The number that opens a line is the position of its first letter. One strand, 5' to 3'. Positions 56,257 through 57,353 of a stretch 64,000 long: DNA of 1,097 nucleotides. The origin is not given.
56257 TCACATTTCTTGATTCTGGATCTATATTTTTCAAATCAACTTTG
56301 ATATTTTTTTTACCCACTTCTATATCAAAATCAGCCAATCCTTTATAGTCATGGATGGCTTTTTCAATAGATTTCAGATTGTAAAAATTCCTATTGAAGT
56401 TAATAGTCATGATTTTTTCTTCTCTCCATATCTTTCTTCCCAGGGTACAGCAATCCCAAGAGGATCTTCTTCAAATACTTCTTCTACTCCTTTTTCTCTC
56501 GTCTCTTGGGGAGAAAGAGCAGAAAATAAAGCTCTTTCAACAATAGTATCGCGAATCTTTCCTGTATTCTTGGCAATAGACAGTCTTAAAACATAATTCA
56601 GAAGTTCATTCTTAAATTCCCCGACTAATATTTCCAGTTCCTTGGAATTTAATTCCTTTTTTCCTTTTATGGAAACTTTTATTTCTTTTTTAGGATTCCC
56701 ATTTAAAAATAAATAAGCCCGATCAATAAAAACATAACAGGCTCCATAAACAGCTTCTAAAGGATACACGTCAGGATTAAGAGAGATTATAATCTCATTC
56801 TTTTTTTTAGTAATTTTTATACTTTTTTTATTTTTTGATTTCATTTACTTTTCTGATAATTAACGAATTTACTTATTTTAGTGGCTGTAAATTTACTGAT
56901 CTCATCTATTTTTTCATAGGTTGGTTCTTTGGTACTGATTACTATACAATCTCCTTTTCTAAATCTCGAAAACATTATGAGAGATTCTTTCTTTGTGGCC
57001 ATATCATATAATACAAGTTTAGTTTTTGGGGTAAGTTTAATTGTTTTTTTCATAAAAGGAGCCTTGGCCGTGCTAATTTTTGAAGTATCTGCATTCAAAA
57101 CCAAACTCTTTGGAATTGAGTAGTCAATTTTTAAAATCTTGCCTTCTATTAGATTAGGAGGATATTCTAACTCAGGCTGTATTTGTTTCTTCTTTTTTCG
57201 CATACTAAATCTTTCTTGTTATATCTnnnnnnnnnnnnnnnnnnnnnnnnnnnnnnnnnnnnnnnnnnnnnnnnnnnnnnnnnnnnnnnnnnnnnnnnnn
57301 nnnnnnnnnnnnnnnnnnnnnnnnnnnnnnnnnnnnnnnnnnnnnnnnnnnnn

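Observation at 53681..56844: Candidate canonical Hxs core: an HxsD-like protein with an LLNYVLR motif followed by two SPASM rSAMs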

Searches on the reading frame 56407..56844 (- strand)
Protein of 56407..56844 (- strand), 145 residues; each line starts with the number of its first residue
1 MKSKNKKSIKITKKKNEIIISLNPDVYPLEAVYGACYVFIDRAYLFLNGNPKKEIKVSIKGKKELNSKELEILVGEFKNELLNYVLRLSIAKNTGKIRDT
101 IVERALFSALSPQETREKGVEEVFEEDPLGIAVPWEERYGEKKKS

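Call 3: search_protein_families(library=ncbifam, proteins=[window:56407-56844:-], max_evalue=0.01)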
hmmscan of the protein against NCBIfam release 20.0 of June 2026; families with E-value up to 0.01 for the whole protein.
window:56407-56844:- (145 aa): 2 families
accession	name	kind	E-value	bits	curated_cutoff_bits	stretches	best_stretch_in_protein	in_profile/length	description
TIGR03976.1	chp_LLNDYxLRE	equivalog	1.3e-17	63.9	50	1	24-109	3-87/90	His-Xaa-Ser system protein HxsD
NF038315.1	HxsD_rel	equivalog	0.00022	21.4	41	1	20-90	1-62/62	HxsD-like protein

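Call 7: search_protein_families(library=pfam, proteins=[window:56407-56844:-], max_evalue=0.01)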
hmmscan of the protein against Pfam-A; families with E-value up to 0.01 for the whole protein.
window:56407-56844:- (145 aa): 0 families

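Call 33: find_homologous_proteins(query=window:56407-56844:-, max_evalue=0.001)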
Query window:56407-56844:- (145 aa): 183 proteins with E <= 0.001 among 225 candidates; the best 120 are listed.
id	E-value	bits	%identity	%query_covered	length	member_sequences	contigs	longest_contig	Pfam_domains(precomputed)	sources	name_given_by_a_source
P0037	2.9e-86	304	100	100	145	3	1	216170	PF27806.1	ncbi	-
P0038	4.2e-64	232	75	89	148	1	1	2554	PF27806.1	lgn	-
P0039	1.6e-63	230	78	90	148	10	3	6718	PF27806.1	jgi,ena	-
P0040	2.0e-63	230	74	99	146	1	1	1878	PF27806.1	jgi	-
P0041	2.2e-62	227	77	89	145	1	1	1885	PF27806.1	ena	-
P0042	7.5e-62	225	75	97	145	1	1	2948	PF27806.1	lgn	-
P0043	1.5e-60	221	71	100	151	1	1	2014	PF27806.1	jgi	-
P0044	2.3e-60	220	75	90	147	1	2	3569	PF27806.1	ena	-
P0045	2.4e-60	220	74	88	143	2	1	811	PF27806.1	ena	-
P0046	2.6e-60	220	74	88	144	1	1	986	PF27806.1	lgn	-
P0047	5.9e-58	212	72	98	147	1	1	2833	PF27806.1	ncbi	-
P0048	7.4e-57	209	75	89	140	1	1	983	PF27806.1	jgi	-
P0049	8.1e-57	209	72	94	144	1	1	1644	PF27806.1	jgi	-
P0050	1.3e-56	208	73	94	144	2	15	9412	PF27806.1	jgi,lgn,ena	-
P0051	5.3e-56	206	71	93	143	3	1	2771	PF27806.1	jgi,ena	-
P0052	1.1e-55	205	71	94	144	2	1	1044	PF27806.1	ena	-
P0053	1.3e-55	205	71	94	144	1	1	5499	PF27806.1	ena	-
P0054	2.3e-55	204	67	99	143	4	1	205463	PF27806.1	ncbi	-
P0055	1.0e-54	202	71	94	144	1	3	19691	PF27806.1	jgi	-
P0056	4.2e-54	200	69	94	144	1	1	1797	PF27806.1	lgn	-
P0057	5.4e-54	199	68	94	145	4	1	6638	PF27806.1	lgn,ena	-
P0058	8.4e-54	199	69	94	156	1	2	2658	PF27806.1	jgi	jgi:His-Xaa-Ser system protein HxsD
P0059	1.1e-53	198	68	94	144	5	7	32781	PF27806.1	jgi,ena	-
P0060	1.1e-53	198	68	97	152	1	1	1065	PF27806.1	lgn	-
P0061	1.2e-53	198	70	94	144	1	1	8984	PF27806.1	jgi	-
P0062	5.9e-53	196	69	94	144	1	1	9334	PF27806.1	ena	-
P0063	7.7e-53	196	68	99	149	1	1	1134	PF27806.1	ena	-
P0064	1.3e-52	195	67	99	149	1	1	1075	PF27806.1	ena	-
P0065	1.4e-52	195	68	93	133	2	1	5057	PF27806.1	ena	-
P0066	2.6e-52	194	68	94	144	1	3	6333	PF27806.1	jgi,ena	-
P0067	5.1e-52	193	74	81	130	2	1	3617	PF27806.1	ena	-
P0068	6.9e-52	193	73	86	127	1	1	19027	PF27806.1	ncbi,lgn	-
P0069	1.1e-51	192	71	82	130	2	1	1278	PF27806.1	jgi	-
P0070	1.3e-51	192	67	94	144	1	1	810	PF27806.1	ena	-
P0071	2.8e-51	191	64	92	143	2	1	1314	PF27806.1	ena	-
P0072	2.4e-50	188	66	94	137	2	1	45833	PF27806.1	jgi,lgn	-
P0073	5.5e-50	186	69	93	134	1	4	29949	PF27806.1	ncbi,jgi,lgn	-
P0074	6.4e-50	186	63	94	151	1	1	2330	PF27806.1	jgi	-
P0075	6.8e-50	186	67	93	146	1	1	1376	PF27806.1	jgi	-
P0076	6.9e-50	186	67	93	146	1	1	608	PF27806.1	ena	-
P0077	1.5e-49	185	68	93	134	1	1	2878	PF27806.1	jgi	-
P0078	3.3e-49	184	80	69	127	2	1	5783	PF27806.1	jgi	-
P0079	8.5e-45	170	59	86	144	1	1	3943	PF27806.1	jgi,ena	-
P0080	3.1e-44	168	61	91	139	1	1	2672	PF27806.1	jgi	jgi:His-Xaa-Ser system protein HxsD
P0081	4.0e-44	168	61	89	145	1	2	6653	PF27806.1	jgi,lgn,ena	-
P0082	4.1e-41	158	59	84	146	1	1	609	PF27806.1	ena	-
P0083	5.0e-41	157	55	92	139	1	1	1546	PF27806.1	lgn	-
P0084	5.4e-41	157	55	94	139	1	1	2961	PF27806.1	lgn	-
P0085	3.7e-40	155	56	94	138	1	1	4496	PF27806.1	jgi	-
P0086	3.8e-40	155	56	94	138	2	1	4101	PF27806.1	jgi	-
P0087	7.5e-40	154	55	92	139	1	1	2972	PF27806.1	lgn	-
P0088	9.7e-40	153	57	87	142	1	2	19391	PF27806.1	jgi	jgi:His-Xaa-Ser system protein HxsD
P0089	1.2e-39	153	57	87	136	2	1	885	PF27806.1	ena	-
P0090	3.5e-39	151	55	94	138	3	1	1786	PF27806.1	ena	-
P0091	3.8e-39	151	57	92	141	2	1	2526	PF27806.1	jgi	-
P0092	4.4e-39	151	56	92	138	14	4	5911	PF27806.1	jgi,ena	-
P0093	4.5e-39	151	57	92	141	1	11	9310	PF27806.1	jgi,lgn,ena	-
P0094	4.8e-39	151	56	92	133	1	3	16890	PF27806.1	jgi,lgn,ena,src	-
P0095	1.2e-38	150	59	90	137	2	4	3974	PF27806.1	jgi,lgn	jgi:His-Xaa-Ser system protein HxsD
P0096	1.4e-38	150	57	92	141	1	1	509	PF27806.1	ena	-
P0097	1.4e-38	150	57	92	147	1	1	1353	PF27806.1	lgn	-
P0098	1.5e-38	149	57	89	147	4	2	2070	PF27806.1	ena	-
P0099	1.7e-38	149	55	88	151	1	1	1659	PF27806.1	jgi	-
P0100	3.8e-38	148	51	94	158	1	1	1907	PF27806.1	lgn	-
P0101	4.1e-38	148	57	89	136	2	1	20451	PF27806.1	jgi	jgi:His-Xaa-Ser system protein HxsD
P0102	5.4e-38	148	58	91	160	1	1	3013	PF27806.1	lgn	-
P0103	1.1e-37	147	57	92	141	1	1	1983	PF27806.1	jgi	-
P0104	1.3e-37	146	57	92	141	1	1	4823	PF27806.1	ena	-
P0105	1.8e-37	146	55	94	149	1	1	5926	PF27806.1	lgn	-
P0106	3.2e-37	145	57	87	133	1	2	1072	PF27806.1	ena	-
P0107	4.1e-37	145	57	88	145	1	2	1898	PF27806.1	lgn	-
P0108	5.2e-37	144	57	92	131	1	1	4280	PF27806.1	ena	-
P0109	5.4e-37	144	55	90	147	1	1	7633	PF27806.1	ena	-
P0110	6.4e-37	144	57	87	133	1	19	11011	PF27806.1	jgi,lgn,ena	-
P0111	6.8e-37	144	59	90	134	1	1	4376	PF27806.1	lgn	-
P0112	7.3e-37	144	57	88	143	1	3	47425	PF27806.1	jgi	jgi:His-Xaa-Ser system protein HxsD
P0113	9.8e-37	144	56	93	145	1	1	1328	PF27806.1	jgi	-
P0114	1.1e-36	143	56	93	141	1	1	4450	PF27806.1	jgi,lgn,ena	-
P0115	1.2e-36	143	56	89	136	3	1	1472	PF27806.1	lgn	-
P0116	1.6e-36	143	56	92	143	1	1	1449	PF27806.1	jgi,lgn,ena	-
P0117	2.2e-36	142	53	94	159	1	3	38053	PF27806.1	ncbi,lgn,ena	-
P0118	2.3e-36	142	54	91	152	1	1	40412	PF27806.1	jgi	jgi:His-Xaa-Ser system protein HxsD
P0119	2.3e-36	142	56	88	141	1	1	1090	PF27806.1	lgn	-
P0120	6.8e-36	141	54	93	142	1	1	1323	PF27806.1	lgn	-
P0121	1.5e-35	140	53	92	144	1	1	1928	PF27806.1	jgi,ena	-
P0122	2.0e-35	139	50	94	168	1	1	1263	PF27806.1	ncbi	-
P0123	3.3e-35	139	50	96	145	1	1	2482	PF27806.1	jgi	jgi:His-Xaa-Ser system protein HxsD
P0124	3.4e-35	139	58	84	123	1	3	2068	PF27806.1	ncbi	-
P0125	3.6e-35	138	53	92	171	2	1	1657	PF27806.1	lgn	-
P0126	4.0e-35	138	55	86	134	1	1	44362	PF27806.1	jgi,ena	-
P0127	4.6e-35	138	56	90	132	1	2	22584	PF27806.1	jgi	jgi:His-Xaa-Ser system protein HxsD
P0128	5.0e-35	138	55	92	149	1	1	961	PF27806.1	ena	-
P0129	6.5e-35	138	55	88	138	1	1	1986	PF27806.1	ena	-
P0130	8.1e-35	137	56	92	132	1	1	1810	PF27806.1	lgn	-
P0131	1.6e-34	136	60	87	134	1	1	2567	PF27806.1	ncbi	-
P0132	5.7e-34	135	55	90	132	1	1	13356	PF27806.1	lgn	-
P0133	5.7e-34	135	55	91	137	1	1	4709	PF27806.1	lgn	-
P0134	6.0e-34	135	51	94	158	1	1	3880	PF27806.1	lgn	-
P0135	2.1e-33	133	53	93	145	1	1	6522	PF27806.1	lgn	-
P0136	2.3e-33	133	56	85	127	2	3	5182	PF27806.1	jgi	-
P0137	2.7e-33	132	55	81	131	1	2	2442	PF27806.1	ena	-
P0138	2.1e-32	130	54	88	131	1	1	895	PF27806.1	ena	-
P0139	2.3e-32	129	51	90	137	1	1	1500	PF27806.1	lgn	-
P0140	2.4e-32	129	47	92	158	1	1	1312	PF27806.1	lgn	-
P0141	9.4e-32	127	51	90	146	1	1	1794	PF27806.1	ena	-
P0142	1.5e-31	127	54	81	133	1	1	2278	PF27806.1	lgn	-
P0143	1.6e-31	127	51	92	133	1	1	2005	PF27806.1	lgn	-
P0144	1.6e-31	127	43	92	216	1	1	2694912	PF27806.1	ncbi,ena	-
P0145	5.6e-31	125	54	85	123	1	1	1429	PF27806.1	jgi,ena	-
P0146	5.6e-31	125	51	90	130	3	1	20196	PF27806.1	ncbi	ncbi:MAG: His-Xaa-Ser system protein HxsD [Candidatus Falkowbacteria bacterium]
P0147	8.9e-31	124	52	90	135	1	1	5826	PF27806.1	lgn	-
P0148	1.1e-30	124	51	87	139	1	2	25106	PF27806.1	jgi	-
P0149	9.4e-30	121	77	52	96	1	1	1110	PF27806.1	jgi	-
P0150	1.0e-29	121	52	86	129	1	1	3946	PF27806.1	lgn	-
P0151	6.0e-29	118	53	87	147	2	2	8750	PF27806.1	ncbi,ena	-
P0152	1.1e-28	118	50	90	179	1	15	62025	PF27806.1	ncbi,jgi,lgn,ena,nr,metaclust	ncbi:MAG: hypothetical protein UU87_C0005G0015 [Parcubacteria group bacterium GW2011_GWA2_42_11]|nr:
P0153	1.8e-28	117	48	80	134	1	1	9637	PF27806.1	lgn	-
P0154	2.9e-28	116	47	82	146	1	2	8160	PF27806.1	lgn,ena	-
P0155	6.0e-28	115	45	93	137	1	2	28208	PF27806.1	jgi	-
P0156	3.4e-27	113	46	86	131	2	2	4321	PF27806.1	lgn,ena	-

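Call 34: find_encoding_contigs(protein=P0152, flank=10000, max_places=1)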
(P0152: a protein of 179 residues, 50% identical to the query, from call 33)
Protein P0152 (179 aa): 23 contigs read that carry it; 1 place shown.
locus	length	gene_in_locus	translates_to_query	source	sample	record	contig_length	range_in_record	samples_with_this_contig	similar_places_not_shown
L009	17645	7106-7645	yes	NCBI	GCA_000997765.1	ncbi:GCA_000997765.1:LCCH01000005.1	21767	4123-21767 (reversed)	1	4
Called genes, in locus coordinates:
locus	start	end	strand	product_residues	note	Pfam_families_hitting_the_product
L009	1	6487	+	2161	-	PF13884:Peptidase_S74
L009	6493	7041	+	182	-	PF25788:Ig_Rha78A_N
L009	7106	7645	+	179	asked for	PF27806:HxsD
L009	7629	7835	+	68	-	-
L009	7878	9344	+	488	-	PF13353:Fer4_12 (weak), PF04055:Radical_SAM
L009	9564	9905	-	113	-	-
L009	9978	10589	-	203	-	PF00005:ABC_tran, PF00004:AAA (faint), PF13304:AAA_21 (faint)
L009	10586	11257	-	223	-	PF00528:BPD_transp_1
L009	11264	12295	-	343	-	PF13379:NMT1_2 (weak), PF12974:Phosphonate-bd (weak), PF09084:NMT1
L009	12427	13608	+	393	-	PF00884:Sulfatase, PF01663:Phosphodiest, PF16347:SGSH_C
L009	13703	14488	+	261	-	-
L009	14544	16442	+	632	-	PF00501:AMP-binding, PF13193:AMP-binding_C (weak), PF00550:PP-binding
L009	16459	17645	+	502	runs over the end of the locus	PF02310:B12-binding, PF04055:Radical_SAM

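Call 35: find_encoding_contigs(protein=P0112, flank=10000, max_places=1)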
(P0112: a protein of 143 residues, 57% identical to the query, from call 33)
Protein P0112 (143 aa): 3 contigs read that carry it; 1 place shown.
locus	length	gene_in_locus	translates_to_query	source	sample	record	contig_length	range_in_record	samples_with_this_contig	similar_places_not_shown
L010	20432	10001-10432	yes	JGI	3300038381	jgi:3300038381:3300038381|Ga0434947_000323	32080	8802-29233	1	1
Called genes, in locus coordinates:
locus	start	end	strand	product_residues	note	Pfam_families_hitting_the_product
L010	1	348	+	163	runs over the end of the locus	PF07963:N_methyl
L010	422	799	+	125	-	PF00072:Response_reg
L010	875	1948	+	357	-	PF00437:T2SSE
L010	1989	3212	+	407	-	PF28597:T2SSF_N (weak), PF00482:T2SSF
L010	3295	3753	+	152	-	PF07963:N_methyl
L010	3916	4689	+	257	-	PF06750:A24_N_bact, PF01478:Peptidase_A24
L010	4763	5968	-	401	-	PF01548:DEDD_Tnp_IS110, PF02371:Transposase_20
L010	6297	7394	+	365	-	PF00348:polyprenyl_synt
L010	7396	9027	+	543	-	PF01040:UbiA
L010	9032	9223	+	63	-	-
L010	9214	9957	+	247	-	PF00106:adh_short, PF08659:KR, PF13561:adh_short_C2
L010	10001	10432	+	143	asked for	PF27806:HxsD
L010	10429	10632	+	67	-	-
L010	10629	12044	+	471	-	PF04055:Radical_SAM, PF13353:Fer4_12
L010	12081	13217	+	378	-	PF13353:Fer4_12 (weak), PF04055:Radical_SAM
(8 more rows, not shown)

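Call 36: find_encoding_contigs(protein=P0144, flank=10000, max_places=1)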
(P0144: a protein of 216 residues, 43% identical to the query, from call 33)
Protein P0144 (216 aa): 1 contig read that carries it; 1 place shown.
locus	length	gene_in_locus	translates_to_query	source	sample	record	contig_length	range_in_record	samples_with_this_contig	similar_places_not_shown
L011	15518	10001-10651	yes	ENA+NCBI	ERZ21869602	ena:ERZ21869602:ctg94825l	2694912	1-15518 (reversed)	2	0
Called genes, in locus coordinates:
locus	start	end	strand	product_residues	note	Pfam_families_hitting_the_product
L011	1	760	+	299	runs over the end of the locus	PF00892:EamA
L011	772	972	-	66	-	PF01361:Tautomerase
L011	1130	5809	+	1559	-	PF00082:Peptidase_S8, PF00526:Dicty_CTDC (faint)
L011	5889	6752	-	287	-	-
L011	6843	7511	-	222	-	PF02129:Peptidase_S15 (faint), PF12146:Hydrolase_4, PF12697:Abhydrolase_6 (weak)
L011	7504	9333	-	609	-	-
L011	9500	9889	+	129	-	-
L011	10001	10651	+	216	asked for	PF27806:HxsD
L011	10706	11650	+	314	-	-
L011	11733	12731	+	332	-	PF04055:Radical_SAM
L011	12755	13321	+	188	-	-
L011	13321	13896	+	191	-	-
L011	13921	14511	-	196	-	PF02545:Maf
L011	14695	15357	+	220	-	PF00005:ABC_tran, PF13304:AAA_21 (weak)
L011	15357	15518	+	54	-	?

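Call 40: search_protein_families(library=padloc, proteins=[window:56407-56844:-], max_evalue=0.001)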
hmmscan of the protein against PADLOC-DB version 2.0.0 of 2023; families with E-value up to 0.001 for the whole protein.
window:56407-56844:- (145 aa): 0 families

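Call 45: predict_structure(alignment_id=A2)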
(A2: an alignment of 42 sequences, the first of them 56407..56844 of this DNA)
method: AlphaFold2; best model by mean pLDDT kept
length: 145 residues; sequences in the alignment: 42
mean_pLDDT: 79.2   pTM: 0.59
mean pLDDT of the five models: 79.2, 76.8, 75.0, 74.9, 72.8
residues with pLDDT >= 90: 62; 70-90: 41; 50-70: 24; < 50: 18
segments of 3 or more residues with pLDDT < 50: 1-5, 115-124
pLDDT, mean of each block of 10 residues (from residue 1): 58 90 92 94 92 92 90 94 93 88 86 49 50 56 49
secondary structure, 60 per line:
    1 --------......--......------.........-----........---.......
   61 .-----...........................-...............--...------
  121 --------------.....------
elements in order: E9-14 E17-22 H29-37 E43-50 E54-61 H67-93 H95-109 H135-139

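Call 47: fold_search(model_id=the predicted structure, library=pdb)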
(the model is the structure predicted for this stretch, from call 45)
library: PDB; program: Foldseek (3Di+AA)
matches with E <= 10: 1191; with E <= 0.001: 0
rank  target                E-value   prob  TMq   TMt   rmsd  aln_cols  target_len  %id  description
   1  8qep_K                1.3e-03  1.00  0.45  0.55   4.6       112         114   12  RNA polymerase II bound to Alu RNA right arm (released 2025-01-22)
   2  7lbm_K                1.9e-03  1.00  0.45  0.53   4.8       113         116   13  Structure of the human Mediator-bound transcription pre-initiation complex (released 2021-03-24)
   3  5x50_K                1.9e-03  1.00  0.41  0.50   4.4       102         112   11  RNA Polymerase II from Komagataella Pastoris (Type-2 crystal) (released 2017-05-17)
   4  9mu9_K                2.4e-03  1.00  0.40  0.48   5.5       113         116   15  Structure of a native Drosophila melanogaster Nucleosome Elongation Complex (Pol II EC-nucleosome). Composite map (released 2025-02-19)
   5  6drd_K                2.5e-03  1.00  0.39  0.48   5.3       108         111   13  RNA Pol II(G) (released 2018-10-17)
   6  7a6h_K                3.2e-03  1.00  0.42  0.53   4.6       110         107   15  Cryo-EM structure of human apo RNA Polymerase III (released 2021-02-03)
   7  5x51_K                3.4e-03  1.00  0.44  0.54   4.4       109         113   10  RNA Polymerase II from Komagataella Pastoris (Type-3 crystal) (released 2017-05-17)
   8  5x4z_K                3.4e-03  1.00  0.44  0.54   4.4       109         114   10  RNA Polymerase II from Komagataella Pastoris (Type-1 crystal) (released 2017-05-17)
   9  8tvy_K                4.2e-03  1.00  0.42  0.49   5.7       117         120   12  Cryo-EM structure of CPD lesion containing RNA Polymerase II elongation complex with Rad26 and Elf1 (closed state) (released 2024-01-24)
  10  8tug_K                5.4e-03  1.00  0.41  0.52   5.5       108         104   17  Cryo-EM structure of CPD-stalled Pol II in complex with Rad26 (engaged state) (released 2024-01-24)
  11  3cqz_K                8.9e-03  1.00  0.42  0.51   4.8       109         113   13  Crystal structure of 10 subunit RNA polymerase II in complex with the inhibitor alpha-amanitin (released 2008-07-22)
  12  5iy6_K                1.0e-02  0.99  0.42  0.49   7.2       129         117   14  Human holo-PIC in the closed state (released 2016-05-18)
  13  7dn3_K                1.1e-02  1.00  0.44  0.57   4.3       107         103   13  Structure of Human RNA Polymerase III elongation complex (released 2021-03-17)
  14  6eu0_K                1.4e-02  0.99  0.41  0.53   4.8       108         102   11  RNA Polymerase III open pre-initiation complex (OC-PIC) (released 2018-01-17)
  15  8qsz_K                1.4e-02  0.99  0.37  0.45   6.1       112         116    8  Structure of s. pombe RNA polymerase II in complex with DSIF and Rat1/Rai1 (released 2024-10-23)
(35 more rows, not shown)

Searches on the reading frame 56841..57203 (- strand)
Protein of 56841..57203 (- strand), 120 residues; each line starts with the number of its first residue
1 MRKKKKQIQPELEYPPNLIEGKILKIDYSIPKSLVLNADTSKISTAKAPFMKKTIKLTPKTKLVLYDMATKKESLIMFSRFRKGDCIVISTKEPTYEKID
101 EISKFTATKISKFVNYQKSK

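Call 3: search_protein_families(library=ncbifam, proteins=[window:56841-57203:-], max_evalue=0.01)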
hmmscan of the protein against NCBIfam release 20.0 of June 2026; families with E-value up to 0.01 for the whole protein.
window:56841-57203:- (120 aa): 0 families

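Call 7: search_protein_families(library=pfam, proteins=[window:56841-57203:-], max_evalue=0.01)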
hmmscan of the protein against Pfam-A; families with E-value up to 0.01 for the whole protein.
window:56841-57203:- (120 aa): 0 families

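Call 40: search_protein_families(library=padloc, proteins=[window:56841-57203:-], max_evalue=0.001)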
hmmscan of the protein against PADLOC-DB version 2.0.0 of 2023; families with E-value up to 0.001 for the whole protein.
window:56841-57203:- (120 aa): 0 families
